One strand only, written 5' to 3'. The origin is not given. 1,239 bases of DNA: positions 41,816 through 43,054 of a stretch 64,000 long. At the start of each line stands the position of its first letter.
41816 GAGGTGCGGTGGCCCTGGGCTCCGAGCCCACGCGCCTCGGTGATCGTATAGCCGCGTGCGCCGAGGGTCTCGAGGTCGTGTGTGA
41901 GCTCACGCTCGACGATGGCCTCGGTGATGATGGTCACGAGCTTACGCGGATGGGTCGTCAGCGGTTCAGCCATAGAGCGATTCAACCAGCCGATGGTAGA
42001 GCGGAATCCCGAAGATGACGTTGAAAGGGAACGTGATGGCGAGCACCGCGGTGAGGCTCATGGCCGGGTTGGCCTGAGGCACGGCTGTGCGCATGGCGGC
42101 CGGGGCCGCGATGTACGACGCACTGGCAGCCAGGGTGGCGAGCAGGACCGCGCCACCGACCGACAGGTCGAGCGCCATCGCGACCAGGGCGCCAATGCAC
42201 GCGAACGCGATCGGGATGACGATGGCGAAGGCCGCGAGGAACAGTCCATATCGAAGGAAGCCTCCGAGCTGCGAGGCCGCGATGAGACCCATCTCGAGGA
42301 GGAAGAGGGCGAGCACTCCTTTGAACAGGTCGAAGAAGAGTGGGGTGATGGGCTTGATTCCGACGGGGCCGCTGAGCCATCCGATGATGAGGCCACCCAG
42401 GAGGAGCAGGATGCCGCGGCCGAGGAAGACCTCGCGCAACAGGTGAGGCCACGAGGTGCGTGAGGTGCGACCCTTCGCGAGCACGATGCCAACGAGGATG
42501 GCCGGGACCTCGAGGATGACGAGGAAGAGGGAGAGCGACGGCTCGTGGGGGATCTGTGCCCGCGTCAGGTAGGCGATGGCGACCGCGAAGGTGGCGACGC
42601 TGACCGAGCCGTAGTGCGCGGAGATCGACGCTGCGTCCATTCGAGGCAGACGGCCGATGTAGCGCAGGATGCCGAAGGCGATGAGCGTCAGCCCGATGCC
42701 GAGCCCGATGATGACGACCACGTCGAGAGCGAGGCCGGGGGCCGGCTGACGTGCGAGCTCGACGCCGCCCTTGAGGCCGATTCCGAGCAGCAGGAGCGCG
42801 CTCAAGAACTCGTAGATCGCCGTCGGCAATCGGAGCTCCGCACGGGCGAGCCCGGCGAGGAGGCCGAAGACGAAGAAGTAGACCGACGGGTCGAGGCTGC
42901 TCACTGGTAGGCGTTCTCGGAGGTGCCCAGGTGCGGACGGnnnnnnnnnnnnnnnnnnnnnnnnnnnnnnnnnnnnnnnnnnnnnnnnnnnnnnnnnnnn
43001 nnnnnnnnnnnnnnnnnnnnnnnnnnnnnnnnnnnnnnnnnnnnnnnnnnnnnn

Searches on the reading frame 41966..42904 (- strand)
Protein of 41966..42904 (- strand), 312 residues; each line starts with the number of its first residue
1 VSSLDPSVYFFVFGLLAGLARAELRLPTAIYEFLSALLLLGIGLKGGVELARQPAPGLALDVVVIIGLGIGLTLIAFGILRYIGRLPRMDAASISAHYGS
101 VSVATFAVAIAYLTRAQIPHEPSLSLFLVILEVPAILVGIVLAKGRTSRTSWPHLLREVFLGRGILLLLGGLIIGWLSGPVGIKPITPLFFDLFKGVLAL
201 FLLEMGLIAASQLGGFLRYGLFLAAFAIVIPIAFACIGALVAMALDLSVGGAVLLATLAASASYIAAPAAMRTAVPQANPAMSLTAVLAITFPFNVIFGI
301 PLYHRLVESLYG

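Call 5: search_protein_families(library=pfam, proteins=[window:41966-42904:-], max_evalue=0.01)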
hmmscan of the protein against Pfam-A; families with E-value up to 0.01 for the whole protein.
window:41966-42904:- (312 aa): 1 family
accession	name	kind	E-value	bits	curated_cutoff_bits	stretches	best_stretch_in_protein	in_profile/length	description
PF05982.17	Sbt_1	-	5.7e-106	354.7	27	1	6-307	1-307/308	Na+-dependent bicarbonate transporter superfamily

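Call 6: search_protein_families(library=ncbifam, proteins=[window:41966-42904:-], max_evalue=0.01)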
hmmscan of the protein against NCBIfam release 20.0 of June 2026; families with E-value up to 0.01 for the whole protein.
window:41966-42904:- (312 aa): 0 families

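Call 10: find_homologous_proteins(query=window:41966-42904:-)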
Query window:41966-42904:- (312 aa): 7991 proteins with E <= 0.001 among 8000 candidates; the best 120 are listed.
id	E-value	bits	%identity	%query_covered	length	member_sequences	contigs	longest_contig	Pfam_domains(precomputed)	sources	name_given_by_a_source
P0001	4.0e-184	629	100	100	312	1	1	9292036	PF05982.18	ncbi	-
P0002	3.4e-171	586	92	100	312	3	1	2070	PF05982.18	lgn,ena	-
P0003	1.2e-137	476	76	100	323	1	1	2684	PF05982.18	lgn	-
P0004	2.9e-137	475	76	100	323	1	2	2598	PF05982.18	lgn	-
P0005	1.4e-136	473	75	99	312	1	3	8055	PF05982.18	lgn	-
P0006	8.9e-133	460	73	99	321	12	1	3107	PF05982.18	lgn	-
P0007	9.6e-133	460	74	99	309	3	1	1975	PF05982.18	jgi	jgi:hypothetical protein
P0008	1.6e-132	460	73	100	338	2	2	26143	PF05982.18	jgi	jgi:hypothetical protein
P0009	2.2e-132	459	73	99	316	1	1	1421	PF05982.18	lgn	-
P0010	5.1e-131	455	73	100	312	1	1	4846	PF05982.18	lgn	-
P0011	2.4e-128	446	71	99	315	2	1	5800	PF05982.18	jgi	-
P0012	3.3e-122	426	66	99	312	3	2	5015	PF05982.18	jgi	jgi:uncharacterized protein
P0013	1.3e-119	417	66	100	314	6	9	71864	PF05982.18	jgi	-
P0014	3.0e-119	416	65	99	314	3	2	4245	PF05982.18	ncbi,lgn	ncbi:MAG: sodium-dependent bicarbonate transport family permease [Steroidobacteraceae bacterium]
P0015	1.5e-118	414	62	99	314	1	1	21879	PF05982.18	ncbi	-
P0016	3.5e-118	412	65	98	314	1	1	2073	PF05982.18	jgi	jgi:uncharacterized protein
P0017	3.2e-117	409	66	100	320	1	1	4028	PF05982.18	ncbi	-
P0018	3.6e-117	409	65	99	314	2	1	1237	PF05982.18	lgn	-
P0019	3.6e-117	409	67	99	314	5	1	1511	PF05982.18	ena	-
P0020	5.8e-117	408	65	99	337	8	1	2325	PF05982.18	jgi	-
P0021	7.2e-117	408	63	99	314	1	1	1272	PF05982.18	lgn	-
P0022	8.8e-117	408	66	98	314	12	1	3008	PF05982.18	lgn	-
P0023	9.8e-117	408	63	99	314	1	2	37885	PF05982.18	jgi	jgi:hypothetical protein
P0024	1.2e-116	407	67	98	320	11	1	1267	PF05982.18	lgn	-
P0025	2.1e-116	407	67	98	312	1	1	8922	PF05982.18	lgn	-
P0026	2.1e-116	407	66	99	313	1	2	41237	PF05982.18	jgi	jgi:hypothetical protein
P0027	2.2e-116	407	66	98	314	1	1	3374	PF05982.18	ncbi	-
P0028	2.3e-116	407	66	98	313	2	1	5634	PF05982.18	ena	-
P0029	3.6e-116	406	65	99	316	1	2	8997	PF05982.18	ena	-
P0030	7.0e-116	405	66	99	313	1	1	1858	PF05982.18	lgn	-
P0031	7.8e-116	405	64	99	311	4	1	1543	PF05982.18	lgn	-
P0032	8.2e-116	405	66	99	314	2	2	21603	PF05982.18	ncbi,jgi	-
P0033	9.8e-116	404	64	99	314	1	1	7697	PF05982.18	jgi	jgi:hypothetical protein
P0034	1.0e-115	404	65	100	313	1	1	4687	PF05982.18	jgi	jgi:uncharacterized protein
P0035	1.1e-115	404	65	98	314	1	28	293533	PF05982.18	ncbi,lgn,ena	-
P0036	1.1e-115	404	65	98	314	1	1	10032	PF05982.18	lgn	-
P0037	1.2e-115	404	65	98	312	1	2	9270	PF05982.18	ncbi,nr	ncbi:MAG: sodium-dependent bicarbonate transport family permease [Gammaproteobacteria bacterium]|nr:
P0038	1.2e-115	404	65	99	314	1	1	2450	PF05982.18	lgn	-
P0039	1.2e-115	404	66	99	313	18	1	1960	PF05982.18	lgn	-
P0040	1.2e-115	404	65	98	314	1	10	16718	PF05982.18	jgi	jgi:hypothetical protein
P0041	1.3e-115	404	65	100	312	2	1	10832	PF05982.18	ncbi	-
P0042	1.5e-115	404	64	99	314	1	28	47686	PF05982.18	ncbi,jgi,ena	jgi:hypothetical protein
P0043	1.5e-115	404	65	98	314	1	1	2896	PF05982.18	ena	-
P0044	1.5e-115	404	65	98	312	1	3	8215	PF05982.18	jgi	jgi:hypothetical protein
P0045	1.7e-115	404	65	98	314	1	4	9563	PF05982.18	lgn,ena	-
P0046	1.8e-115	404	65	98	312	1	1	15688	PF05982.18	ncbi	ncbi:MAG: sodium-dependent bicarbonate transport family permease [Steroidobacteraceae bacterium]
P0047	1.8e-115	404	65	98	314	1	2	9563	PF05982.18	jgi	-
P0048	2.0e-115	403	65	98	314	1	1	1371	PF05982.18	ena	-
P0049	2.1e-115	403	66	99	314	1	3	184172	PF05982.18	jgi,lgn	jgi:hypothetical protein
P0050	2.3e-115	403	65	99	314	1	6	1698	PF05982.18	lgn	-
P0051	2.3e-115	403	64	99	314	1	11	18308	PF05982.18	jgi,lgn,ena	jgi:hypothetical protein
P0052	2.4e-115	403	65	99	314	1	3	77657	PF05982.18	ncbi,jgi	-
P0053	2.4e-115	403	64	99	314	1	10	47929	PF05982.18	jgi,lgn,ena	jgi:hypothetical protein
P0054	2.8e-115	403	65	98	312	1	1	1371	PF05982.18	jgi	jgi:hypothetical protein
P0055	2.8e-115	403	64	99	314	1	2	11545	PF05982.18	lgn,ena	-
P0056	3.0e-115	403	66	98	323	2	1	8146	PF05982.18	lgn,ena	-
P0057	3.1e-115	403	64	99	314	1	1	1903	PF05982.18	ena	-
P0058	3.4e-115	403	66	98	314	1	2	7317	PF05982.18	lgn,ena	-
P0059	4.9e-115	402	66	99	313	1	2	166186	PF05982.18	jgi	jgi:hypothetical protein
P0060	5.3e-115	402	65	98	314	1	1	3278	PF05982.18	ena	-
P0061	5.3e-115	402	64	99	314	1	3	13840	PF05982.18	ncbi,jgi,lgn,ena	jgi:hypothetical protein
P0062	5.6e-115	402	64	99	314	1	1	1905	PF05982.18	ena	-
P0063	5.7e-115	402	65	99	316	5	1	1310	PF05982.18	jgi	jgi:hypothetical protein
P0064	6.5e-115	402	65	99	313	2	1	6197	PF05982.18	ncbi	-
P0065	6.7e-115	402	66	96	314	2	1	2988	PF05982.18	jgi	jgi:hypothetical protein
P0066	8.5e-115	401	66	98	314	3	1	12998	PF05982.18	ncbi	ncbi:MAG: sodium-dependent bicarbonate transport family permease [Pseudomonadota bacterium]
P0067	9.5e-115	401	65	98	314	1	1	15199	PF05982.18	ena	-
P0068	1.1e-114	401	65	98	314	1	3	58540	PF05982.18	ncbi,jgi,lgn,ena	jgi:hypothetical protein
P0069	1.1e-114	401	64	99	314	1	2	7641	PF05982.18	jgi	jgi:hypothetical protein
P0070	1.2e-114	401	65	98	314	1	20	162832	PF05982.18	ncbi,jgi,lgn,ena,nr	ncbi:MAG: sodium-dependent bicarbonate transport family permease [Gammaproteobacteria bacterium]|nr:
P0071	1.4e-114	401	66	98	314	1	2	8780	PF05982.18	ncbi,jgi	jgi:hypothetical protein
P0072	1.5e-114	401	66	99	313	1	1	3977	PF05982.18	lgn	-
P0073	1.6e-114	400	65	100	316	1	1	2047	PF05982.18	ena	-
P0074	1.6e-114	400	65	98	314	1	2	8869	PF05982.18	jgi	jgi:hypothetical protein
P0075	1.7e-114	400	65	99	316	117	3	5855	PF05982.18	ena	-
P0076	1.7e-114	400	64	99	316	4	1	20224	PF05982.18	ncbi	-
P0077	1.8e-114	400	66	98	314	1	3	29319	PF05982.18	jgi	jgi:hypothetical protein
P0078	2.0e-114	400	65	99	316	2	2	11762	PF05982.18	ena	-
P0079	2.9e-114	400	65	98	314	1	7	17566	PF05982.18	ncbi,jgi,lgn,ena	ncbi:MAG: sodium-dependent bicarbonate transport family permease [Gammaproteobacteria bacterium]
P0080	3.0e-114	400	65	98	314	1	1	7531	PF05982.18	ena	-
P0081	3.2e-114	399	65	98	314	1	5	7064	PF05982.18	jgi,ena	jgi:hypothetical protein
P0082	3.2e-114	399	65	98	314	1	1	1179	PF05982.18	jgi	-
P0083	3.6e-114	399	65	98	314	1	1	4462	PF05982.18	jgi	jgi:hypothetical protein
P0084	3.8e-114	399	66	98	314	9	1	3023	PF05982.18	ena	-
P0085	3.9e-114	399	64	99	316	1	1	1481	PF05982.18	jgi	-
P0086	4.0e-114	399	63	99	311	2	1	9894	PF05982.18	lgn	-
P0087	4.5e-114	399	65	98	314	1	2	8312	PF05982.18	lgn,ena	-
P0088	5.0e-114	399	65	99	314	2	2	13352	PF05982.18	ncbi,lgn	-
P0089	5.5e-114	399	65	98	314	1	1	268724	PF05982.18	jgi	jgi:hypothetical protein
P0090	5.6e-114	399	66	98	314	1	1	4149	PF05982.18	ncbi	-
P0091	5.7e-114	399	66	100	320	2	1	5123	PF05982.18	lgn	-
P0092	5.7e-114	399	65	99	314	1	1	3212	PF05982.18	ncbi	-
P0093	5.9e-114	399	65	98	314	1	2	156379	PF05982.18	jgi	-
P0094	6.2e-114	399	65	98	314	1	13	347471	PF05982.18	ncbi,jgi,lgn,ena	jgi:hypothetical protein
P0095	6.5e-114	398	65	98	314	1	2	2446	PF05982.18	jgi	-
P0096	6.9e-114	398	65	98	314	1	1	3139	PF05982.18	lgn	-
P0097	7.2e-114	398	64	98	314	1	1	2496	PF05982.18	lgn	-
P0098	8.4e-114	398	64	98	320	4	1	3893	PF05982.18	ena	-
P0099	8.9e-114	398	64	100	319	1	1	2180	PF05982.18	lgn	-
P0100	1.0e-113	398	64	99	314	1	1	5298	PF05982.18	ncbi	-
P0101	1.4e-113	397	65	99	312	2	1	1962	PF05982.18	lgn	-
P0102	1.5e-113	397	63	100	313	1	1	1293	PF05982.18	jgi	jgi:hypothetical protein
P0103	1.5e-113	397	66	98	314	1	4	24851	PF05982.18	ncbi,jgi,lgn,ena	jgi:hypothetical protein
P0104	1.6e-113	397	64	99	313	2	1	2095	PF05982.18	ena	-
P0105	1.7e-113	397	65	99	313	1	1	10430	PF05982.18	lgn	-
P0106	2.0e-113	397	65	98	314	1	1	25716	PF05982.18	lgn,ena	-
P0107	2.0e-113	397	63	99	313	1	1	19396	PF05982.18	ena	-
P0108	2.2e-113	397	65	99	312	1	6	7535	PF05982.18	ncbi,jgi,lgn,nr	ncbi:MAG: sodium-dependent bicarbonate transport family permease [Gammaproteobacteria bacterium]|nr:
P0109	2.2e-113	397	66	99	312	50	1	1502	PF05982.18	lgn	-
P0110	2.3e-113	397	65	99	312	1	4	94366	PF05982.18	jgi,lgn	jgi:hypothetical protein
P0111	2.3e-113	397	65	98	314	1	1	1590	PF05982.18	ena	-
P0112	2.4e-113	397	64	99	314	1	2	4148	PF05982.18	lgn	-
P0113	2.4e-113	397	62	99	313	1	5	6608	PF05982.18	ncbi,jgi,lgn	jgi:hypothetical protein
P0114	2.6e-113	396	64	99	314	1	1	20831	PF05982.18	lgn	-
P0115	2.9e-113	396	64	98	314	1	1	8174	PF05982.18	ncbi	ncbi:MAG: sodium-dependent bicarbonate transport family permease [Gammaproteobacteria bacterium]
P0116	3.1e-113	396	66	98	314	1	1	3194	PF05982.18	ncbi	-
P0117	3.1e-113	396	64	98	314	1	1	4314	PF05982.18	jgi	jgi:hypothetical protein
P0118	3.4e-113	396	65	98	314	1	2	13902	PF05982.18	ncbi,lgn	-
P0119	3.6e-113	396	65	99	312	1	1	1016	PF05982.18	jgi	-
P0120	3.7e-113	396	64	99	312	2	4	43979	PF05982.18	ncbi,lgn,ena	-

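Call 11: find_encoding_contigs(protein=P0001, flank=10000, max_places=3)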
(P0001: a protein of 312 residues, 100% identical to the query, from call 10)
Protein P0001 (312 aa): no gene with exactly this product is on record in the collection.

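Call 12: find_encoding_contigs(protein=P0008, flank=10000, max_places=3)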
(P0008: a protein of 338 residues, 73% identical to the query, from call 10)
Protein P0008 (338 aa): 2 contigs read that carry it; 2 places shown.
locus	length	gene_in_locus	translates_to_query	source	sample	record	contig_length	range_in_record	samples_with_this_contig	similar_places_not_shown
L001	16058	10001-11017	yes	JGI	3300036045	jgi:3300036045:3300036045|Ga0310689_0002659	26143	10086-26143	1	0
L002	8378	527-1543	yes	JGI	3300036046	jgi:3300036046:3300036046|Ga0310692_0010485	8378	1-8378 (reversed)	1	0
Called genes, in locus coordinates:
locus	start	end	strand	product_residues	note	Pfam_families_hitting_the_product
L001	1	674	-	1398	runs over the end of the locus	PF04997:RNA_pol_Rpb1_1, PF00623:RNA_pol_Rpb1_2, PF04983:RNA_pol_Rpb1_3, PF05000:RNA_pol_Rpb1_4, PF04998:RNA_pol_Rpb1_5, PF21668:RPOC_hybrid (faint)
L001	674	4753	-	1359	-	PF04563:RNA_pol_Rpb2_1, PF04561:RNA_pol_Rpb2_2, PF04565:RNA_pol_Rpb2_3, PF10385:RNA_pol_Rpb2_45, PF00562:RNA_pol_Rpb2_6, PF04560:RNA_pol_Rpb2_7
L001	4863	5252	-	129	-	PF16320:Ribosomal_L12_N, PF00542:Ribosomal_L12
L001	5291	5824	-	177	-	PF00466:Ribosomal_L10, PF27436:RL10_C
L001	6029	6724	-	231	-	PF00687:Ribosomal_L1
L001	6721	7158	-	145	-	PF03946:Ribosomal_L11_N, PF00298:Ribosomal_L11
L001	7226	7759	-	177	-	PF02357:NusG, PF00467:KOW (weak)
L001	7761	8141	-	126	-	PF00584:SecE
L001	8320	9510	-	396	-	PF00009:GTP_EFTU, PF03144:GTP_EFTU_D2, PF03143:GTP_EFTU_D3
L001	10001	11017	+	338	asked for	PF05982:Sbt_1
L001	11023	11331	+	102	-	PF11582:DUF3240 (weak), PF00543:P-II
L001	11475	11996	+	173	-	PF07589:PEP_exosort_dom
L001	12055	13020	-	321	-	PF00491:Arginase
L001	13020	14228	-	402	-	PF01979:Amidohydro_1, PF07969:Amidohydro_3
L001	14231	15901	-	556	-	PF17391:Urocanase_N, PF01175:Urocanase, PF17392:Urocanase_C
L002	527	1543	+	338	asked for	PF05982:Sbt_1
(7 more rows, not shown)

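Call 13: find_related_loci(query=window:41966-42904:-, collection=genome_contigs, flank=10000)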
Query window:41966-42904:- (312 aa) in genome_contigs; peptide patterns used: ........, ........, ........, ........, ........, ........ (x = any residue, [..] = any of these).
599 stretches matched a pattern (row limit reached: there are more); 344 encode a relative of the query (tblastn E <= 1e-3); the best 80 are kept; 80 distinct loci.
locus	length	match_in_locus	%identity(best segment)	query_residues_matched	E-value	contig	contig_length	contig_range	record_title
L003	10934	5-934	63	3-312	1e-122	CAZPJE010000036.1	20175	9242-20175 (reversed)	MAG TPA_asm: uncultured Steroidobacteraceae bacterium isolate binchicken_co255_207 genome assembly, contig: k141_4384059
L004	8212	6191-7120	62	3-312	9e-122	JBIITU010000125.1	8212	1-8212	MAG: Steroidobacteraceae bacterium isolate ME2004-08-06_3300043437_group2_bin102 Rohwer_bin2486_scaffold_10604_c1, whole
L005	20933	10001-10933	63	2-312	2e-120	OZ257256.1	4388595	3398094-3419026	MAG: Steroidobacteraceae bacterium isolate 60cb53db-5efb-48f4-9f30-25350f7b9eee genome assembly, chromosome: 1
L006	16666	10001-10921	63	2-308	9e-119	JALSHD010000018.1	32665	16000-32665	MAG: Chromatiales bacterium isolate 354-166_metabat1_scaf2bin.070 354-166_scaffold_1184_c1, whole genome shotgun sequenc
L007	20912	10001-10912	60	1-304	3e-118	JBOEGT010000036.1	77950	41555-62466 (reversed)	MAG: Arenicella sp. isolate PBSAgam3 PBSA13_contig_634, whole genome shotgun sequence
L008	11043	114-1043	65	1-310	2e-118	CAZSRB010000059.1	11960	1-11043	MAG TPA_asm: uncultured Acidibacter sp. isolate binchicken_co208_233 genome assembly, contig: NODE_8128_length_11960_cov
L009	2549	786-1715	65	3-312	2e-123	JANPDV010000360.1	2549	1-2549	MAG: Gammaproteobacteria bacterium isolate VAR_78_metabat_326 VAR_78_k141_2754645, whole genome shotgun sequence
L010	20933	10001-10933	60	1-311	5e-118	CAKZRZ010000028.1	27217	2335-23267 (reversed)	MAG: uncultured Arenicella sp. isolate L1_Bin_MAXBIN__056_sub_1 genome assembly, contig: c_000001378128, whole genome sh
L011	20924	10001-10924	66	1-308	6e-118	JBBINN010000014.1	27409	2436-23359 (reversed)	MAG: Gammaproteobacteria bacterium isolate BR2F70218_bin_257 NODE_1403_length_27409_cov_4.327703, whole genome shotgun s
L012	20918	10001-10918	66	4-309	3e-116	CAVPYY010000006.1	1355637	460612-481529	MAG: uncultured Gammaproteobacteria bacterium isolate MFD09964.bin.2.5 genome assembly, contig: contig_7166, whole genom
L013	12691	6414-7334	58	3-309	4e-114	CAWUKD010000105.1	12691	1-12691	MAG: uncultured Gammaproteobacteria bacterium isolate SRR17458637_binner23_1_1705322959 genome assembly, contig: ERZ2185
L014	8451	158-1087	65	1-310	1e-113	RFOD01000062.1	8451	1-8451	MAG: Gammaproteobacteria bacterium isolate WB4_4_260 contig_100_61, whole genome shotgun sequence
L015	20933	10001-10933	62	1-311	3e-113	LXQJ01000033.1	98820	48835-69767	MAG: Luteimonas sp. ANT-B3E ANT-B3E_contig-33, whole genome shotgun sequence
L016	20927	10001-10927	63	3-311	1e-112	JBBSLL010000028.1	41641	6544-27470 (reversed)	MAG: Lysobacterales bacterium isolate metawrap_LS4_65 metawrap_LS4_65_K_217806_L_41641_cov_23.0042, whole genome shotgun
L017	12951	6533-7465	63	1-311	1e-112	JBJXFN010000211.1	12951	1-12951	MAG: Burkholderiales bacterium isolate F1F2.bin.439 k127_724120, whole genome shotgun sequence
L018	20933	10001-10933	62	1-311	2e-111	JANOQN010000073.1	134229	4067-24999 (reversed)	MAG: Rhodanobacteraceae bacterium isolate VAR_4_metabat_336 VAR_4_k141_2200178, whole genome shotgun sequence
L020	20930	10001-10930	60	2-311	4e-111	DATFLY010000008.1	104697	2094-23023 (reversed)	MAG TPA_asm: Lysobacterales bacterium isolate SMAG_U9210 k141_363170, whole genome shotgun sequence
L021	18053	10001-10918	62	3-308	7e-111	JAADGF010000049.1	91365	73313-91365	MAG: Gammaproteobacteria bacterium isolate M_MetaBat.104 contig-127_90, whole genome shotgun sequence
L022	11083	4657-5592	58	1-312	8e-111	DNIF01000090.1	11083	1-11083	MAG TPA_asm: Gammaproteobacteria bacterium isolate UBA7966 contig_2927, whole genome shotgun sequence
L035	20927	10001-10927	57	4-312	2e-107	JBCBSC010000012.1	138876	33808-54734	MAG: Pseudomonadota bacterium isolate J06638_14 k141_352390_length_138876_cov_29.9221, whole genome shotgun sequence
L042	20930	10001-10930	60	4-312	3e-106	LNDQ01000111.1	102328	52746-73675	MAG: Betaproteobacteria bacterium Ga0077523 Ga0077523_1084.1, whole genome shotgun sequence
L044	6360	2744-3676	56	2-312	1e-106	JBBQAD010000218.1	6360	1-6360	MAG: Fibrobacteria bacterium isolate Co_metawrap_1499 Cmw_1499_k141_5702299_length_6360_cov_7.0000, whole genome shotgun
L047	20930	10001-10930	60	4-312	5e-106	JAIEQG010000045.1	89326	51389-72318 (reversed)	MAG: Burkholderiales bacterium isolate co.spades.DASTOOL.2.5kb_123 c_000000444327, whole genome shotgun sequence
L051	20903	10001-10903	60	3-303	2e-105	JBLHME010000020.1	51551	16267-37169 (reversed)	MAG: Cryomorphaceae bacterium isolate 3300057242_91 Ga0535639_0000274, whole genome shotgun sequence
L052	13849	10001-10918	60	5-310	3e-105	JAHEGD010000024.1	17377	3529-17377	MAG: Porticoccaceae bacterium isolate Ww380 NODE_3482_length_17377_cov_3.860338, whole genome shotgun sequence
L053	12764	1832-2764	57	1-311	2e-105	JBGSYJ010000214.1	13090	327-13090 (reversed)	MAG: Thermoanaerobaculia bacterium isolate JTS-RE88 k141_1187011, whole genome shotgun sequence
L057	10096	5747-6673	58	4-311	3e-105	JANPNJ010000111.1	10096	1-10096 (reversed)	MAG: Burkholderiales bacterium isolate VAR_87_metabat_328 VAR_87_k141_1795117, whole genome shotgun sequence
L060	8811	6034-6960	57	3-311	8e-105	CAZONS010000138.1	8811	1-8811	MAG TPA_asm: uncultured Thiobacillus sp. isolate SRP093185_co1_61 genome assembly, contig: NODE_5964_length_8811_cov_28.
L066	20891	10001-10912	58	3-306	4e-104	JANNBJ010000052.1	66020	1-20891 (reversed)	MAG: Gammaproteobacteria bacterium isolate OTE_78_metabat_352 OTE_78_k141_2763691, whole genome shotgun sequence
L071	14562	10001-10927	62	3-311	2e-103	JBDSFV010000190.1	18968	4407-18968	MAG: Luteimonas sp. isolate cluster1_bin.236 k127_12100187, whole genome shotgun sequence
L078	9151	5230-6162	60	1-311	9e-103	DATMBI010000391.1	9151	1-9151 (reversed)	MAG TPA_asm: Gemmatimonadaceae bacterium isolate SMAG_U13349 k141_237703, whole genome shotgun sequence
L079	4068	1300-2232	61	1-311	1e-103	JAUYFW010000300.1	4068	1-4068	MAG: Sulfurimicrobium sp. isolate C21_metabat.bin.40 C21_k141_258369, whole genome shotgun sequence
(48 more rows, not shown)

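Call 15: find_encoding_contigs(protein=P0002, flank=10000, max_places=4)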
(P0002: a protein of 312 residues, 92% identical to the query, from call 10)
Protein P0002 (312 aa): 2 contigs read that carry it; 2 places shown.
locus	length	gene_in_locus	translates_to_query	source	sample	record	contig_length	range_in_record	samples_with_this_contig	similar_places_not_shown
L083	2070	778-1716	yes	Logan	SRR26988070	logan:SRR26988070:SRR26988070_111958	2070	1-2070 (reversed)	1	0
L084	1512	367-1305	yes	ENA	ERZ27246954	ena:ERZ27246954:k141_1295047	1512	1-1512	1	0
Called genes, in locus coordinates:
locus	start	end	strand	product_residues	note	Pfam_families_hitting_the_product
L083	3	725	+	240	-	?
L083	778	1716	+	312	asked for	PF05982:Sbt_1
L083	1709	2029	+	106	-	PF11582:DUF3240 (weak), PF00543:P-II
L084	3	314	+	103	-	?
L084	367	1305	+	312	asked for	PF05982:Sbt_1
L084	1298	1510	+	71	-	?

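Call 16: find_encoding_contigs(protein=P0005, flank=10000, max_places=4)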
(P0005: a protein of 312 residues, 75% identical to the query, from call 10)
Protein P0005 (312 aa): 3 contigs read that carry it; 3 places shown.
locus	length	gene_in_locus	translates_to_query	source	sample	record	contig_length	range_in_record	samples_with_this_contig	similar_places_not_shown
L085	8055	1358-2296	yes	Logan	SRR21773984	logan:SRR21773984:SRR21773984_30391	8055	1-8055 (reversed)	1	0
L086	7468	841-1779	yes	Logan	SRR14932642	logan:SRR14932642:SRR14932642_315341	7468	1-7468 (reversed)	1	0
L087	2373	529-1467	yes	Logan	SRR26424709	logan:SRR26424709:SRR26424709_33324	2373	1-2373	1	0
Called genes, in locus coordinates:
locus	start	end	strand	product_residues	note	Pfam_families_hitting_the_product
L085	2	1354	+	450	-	?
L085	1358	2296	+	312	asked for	PF05982:Sbt_1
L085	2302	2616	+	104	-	PF11582:DUF3240 (weak), PF00543:P-II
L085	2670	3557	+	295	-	-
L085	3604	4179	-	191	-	-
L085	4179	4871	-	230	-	-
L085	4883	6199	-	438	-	PF07884:VKOR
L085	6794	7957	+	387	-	PF13360:PQQ_2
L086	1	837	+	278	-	?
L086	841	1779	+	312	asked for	PF05982:Sbt_1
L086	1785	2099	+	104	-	PF11582:DUF3240 (weak), PF00543:P-II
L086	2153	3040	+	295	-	-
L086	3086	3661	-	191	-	-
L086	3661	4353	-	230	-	-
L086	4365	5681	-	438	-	PF07884:VKOR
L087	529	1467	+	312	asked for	PF05982:Sbt_1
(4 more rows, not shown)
